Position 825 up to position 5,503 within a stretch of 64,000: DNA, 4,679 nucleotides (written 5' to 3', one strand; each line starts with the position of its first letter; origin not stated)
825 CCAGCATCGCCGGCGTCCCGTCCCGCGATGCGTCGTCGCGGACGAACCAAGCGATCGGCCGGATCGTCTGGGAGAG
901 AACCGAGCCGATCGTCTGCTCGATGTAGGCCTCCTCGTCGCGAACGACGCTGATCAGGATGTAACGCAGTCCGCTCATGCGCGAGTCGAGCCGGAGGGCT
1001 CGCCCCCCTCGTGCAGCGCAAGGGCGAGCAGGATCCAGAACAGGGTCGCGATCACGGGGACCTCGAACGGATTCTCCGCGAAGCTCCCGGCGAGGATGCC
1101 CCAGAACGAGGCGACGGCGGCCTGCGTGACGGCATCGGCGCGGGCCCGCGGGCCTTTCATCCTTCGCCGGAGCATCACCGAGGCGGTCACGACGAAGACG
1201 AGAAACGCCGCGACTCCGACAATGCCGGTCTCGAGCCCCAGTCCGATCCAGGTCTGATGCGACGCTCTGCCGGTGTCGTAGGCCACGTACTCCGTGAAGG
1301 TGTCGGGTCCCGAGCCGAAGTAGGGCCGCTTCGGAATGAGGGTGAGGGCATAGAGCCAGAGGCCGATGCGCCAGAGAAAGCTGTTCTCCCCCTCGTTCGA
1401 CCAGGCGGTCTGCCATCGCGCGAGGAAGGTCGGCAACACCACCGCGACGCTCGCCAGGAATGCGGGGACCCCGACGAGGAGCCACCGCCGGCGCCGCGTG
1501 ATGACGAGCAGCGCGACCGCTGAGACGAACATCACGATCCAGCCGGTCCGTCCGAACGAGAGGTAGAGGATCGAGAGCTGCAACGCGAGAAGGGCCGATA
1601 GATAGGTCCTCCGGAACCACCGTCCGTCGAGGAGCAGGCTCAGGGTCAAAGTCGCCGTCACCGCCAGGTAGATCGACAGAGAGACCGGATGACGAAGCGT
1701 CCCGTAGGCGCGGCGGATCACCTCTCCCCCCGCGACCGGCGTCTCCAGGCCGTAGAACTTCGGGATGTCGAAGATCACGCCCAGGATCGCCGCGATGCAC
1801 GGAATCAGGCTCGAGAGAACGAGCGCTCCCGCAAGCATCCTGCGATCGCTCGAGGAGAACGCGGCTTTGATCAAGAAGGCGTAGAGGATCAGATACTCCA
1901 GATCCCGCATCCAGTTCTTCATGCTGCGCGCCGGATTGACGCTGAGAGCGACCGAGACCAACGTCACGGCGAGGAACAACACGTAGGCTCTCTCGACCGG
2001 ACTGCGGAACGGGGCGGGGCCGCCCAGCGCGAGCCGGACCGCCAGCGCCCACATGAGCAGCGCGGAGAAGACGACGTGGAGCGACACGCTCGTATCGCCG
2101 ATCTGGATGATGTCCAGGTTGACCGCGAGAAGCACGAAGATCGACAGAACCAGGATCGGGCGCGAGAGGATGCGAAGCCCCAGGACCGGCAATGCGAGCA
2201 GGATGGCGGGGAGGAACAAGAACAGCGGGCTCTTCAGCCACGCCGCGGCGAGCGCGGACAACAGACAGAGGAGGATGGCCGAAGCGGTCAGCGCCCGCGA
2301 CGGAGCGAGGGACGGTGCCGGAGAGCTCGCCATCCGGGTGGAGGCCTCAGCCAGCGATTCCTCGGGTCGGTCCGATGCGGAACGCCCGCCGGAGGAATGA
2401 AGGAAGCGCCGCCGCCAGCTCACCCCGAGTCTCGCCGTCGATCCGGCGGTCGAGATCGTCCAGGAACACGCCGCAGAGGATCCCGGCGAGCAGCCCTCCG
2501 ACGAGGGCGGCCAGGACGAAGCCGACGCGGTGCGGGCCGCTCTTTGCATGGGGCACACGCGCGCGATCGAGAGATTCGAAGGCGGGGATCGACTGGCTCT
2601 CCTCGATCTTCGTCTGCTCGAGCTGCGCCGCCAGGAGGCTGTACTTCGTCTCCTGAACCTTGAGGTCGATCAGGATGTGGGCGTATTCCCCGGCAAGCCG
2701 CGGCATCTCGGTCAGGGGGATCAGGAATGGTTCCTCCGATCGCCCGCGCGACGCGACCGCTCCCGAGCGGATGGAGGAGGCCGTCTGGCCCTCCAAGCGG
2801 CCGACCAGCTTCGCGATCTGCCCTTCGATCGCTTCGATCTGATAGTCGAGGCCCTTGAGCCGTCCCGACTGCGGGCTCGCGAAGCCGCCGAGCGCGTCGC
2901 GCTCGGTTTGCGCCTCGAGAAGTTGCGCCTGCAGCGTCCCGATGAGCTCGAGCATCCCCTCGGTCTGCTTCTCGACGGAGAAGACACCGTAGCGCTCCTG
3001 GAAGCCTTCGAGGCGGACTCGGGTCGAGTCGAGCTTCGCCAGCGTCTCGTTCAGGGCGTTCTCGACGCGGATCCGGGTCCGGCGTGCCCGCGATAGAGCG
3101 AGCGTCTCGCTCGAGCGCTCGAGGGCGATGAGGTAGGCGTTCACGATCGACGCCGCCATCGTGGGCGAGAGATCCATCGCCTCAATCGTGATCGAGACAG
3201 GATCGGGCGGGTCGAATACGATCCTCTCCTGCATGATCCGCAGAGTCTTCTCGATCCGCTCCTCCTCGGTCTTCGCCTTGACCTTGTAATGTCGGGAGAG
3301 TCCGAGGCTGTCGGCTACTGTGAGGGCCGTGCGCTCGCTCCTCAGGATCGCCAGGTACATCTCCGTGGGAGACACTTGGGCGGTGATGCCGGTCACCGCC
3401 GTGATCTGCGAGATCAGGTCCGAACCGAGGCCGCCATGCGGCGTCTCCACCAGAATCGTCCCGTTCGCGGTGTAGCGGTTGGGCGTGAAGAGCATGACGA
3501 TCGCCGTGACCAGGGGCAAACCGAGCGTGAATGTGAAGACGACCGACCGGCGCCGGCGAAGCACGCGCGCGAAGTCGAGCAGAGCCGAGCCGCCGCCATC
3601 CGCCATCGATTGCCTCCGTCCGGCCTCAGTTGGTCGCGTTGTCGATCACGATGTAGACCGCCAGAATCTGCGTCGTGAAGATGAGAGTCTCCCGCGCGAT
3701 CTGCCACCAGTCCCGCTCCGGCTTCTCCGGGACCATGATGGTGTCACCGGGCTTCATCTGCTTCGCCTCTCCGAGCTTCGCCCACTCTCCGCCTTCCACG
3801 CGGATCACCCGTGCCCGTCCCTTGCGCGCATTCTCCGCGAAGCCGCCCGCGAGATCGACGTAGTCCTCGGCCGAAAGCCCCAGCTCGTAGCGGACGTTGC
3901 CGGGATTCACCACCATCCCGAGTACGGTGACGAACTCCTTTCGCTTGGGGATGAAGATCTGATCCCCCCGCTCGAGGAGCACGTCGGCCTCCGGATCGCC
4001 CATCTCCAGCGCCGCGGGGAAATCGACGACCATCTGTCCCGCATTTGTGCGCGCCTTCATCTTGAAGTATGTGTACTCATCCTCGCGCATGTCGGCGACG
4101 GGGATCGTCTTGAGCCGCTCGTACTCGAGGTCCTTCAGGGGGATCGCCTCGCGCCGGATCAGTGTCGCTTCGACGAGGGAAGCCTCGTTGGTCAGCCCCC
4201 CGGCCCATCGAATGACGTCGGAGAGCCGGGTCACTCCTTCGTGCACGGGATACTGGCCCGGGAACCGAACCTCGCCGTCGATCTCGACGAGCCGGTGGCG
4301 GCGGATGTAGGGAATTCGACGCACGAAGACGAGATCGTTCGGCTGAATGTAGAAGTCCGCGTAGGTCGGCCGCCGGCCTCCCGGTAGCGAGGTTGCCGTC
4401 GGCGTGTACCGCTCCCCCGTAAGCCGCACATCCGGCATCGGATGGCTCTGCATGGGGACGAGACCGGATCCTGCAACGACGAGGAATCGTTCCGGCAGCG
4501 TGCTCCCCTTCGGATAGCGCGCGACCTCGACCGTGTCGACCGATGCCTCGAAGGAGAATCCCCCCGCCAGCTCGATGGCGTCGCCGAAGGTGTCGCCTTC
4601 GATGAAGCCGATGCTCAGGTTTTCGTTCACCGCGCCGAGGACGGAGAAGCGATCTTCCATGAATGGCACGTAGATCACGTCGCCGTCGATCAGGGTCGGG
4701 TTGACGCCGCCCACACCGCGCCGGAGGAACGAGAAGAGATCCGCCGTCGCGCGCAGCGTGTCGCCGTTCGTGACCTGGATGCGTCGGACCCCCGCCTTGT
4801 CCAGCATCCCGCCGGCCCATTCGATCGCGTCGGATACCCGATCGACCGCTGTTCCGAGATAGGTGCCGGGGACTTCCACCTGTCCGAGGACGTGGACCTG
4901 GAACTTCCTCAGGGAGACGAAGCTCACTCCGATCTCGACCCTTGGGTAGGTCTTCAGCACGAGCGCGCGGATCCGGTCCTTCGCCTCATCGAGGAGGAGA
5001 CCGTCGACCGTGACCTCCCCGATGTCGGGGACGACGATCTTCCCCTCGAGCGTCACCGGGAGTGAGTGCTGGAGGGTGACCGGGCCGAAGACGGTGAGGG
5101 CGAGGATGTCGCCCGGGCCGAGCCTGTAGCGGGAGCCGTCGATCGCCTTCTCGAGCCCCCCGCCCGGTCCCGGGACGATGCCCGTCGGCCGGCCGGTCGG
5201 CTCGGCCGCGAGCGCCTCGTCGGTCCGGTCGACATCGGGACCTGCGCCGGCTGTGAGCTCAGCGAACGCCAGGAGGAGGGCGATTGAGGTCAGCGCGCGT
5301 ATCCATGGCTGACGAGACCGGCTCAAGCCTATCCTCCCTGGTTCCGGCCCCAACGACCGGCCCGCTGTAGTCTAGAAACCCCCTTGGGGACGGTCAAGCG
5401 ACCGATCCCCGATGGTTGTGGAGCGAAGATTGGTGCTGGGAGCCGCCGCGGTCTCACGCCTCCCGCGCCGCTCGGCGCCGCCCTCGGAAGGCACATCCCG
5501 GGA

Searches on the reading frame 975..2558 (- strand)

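Call 34: search_protein_families(library=pfam, proteins=[window:975-2558:-], max_evalue=0.00001)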
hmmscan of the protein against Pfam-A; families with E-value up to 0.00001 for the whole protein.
window:975-2558:- (527 aa): 1 family
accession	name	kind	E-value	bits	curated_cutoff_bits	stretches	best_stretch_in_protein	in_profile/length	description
PF04932.20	Wzy_C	-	2.6e-14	53.7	31.7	1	323-453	2-149/149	O-Antigen ligase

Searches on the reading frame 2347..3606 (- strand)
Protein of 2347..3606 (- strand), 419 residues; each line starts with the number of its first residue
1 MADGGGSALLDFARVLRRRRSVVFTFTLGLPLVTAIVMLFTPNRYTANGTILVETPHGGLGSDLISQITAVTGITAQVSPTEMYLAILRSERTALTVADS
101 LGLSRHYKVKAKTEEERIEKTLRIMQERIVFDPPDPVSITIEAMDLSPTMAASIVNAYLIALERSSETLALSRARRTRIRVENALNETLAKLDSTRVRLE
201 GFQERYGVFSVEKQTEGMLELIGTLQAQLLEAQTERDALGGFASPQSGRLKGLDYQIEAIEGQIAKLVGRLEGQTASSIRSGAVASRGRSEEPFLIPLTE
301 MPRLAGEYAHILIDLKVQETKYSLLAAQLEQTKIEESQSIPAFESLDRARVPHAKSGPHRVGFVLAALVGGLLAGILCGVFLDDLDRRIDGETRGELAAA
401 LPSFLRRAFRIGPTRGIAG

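Call 34: search_protein_families(library=pfam, proteins=[window:2347-3606:-], max_evalue=0.00001)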
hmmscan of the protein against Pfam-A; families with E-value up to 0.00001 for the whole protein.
window:2347-3606:- (419 aa): 1 family
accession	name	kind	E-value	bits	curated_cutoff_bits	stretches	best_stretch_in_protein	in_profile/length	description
PF02706.20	Wzz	-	1.2e-07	32.4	25.5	1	9-100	5-90/91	Chain length determinant protein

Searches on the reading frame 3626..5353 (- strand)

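Call 34: search_protein_families(library=pfam, proteins=[window:3626-5353:-], max_evalue=0.00001)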
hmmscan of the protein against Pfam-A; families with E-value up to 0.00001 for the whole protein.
window:3626-5353:- (575 aa): 3 families
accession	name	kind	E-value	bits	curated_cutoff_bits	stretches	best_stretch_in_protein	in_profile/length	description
PF10531.15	SLBB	-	4.8e-30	103.6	27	1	475-522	2-49/55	SLBB domain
PF22461.2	SLBB_2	-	6.9e-21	74.6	27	1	355-416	2-50/79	SLBB domain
PF02563.21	Poly_export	-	1.1e-13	51.6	28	1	74-142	5-75/77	Polysaccharide biosynthesis/export protein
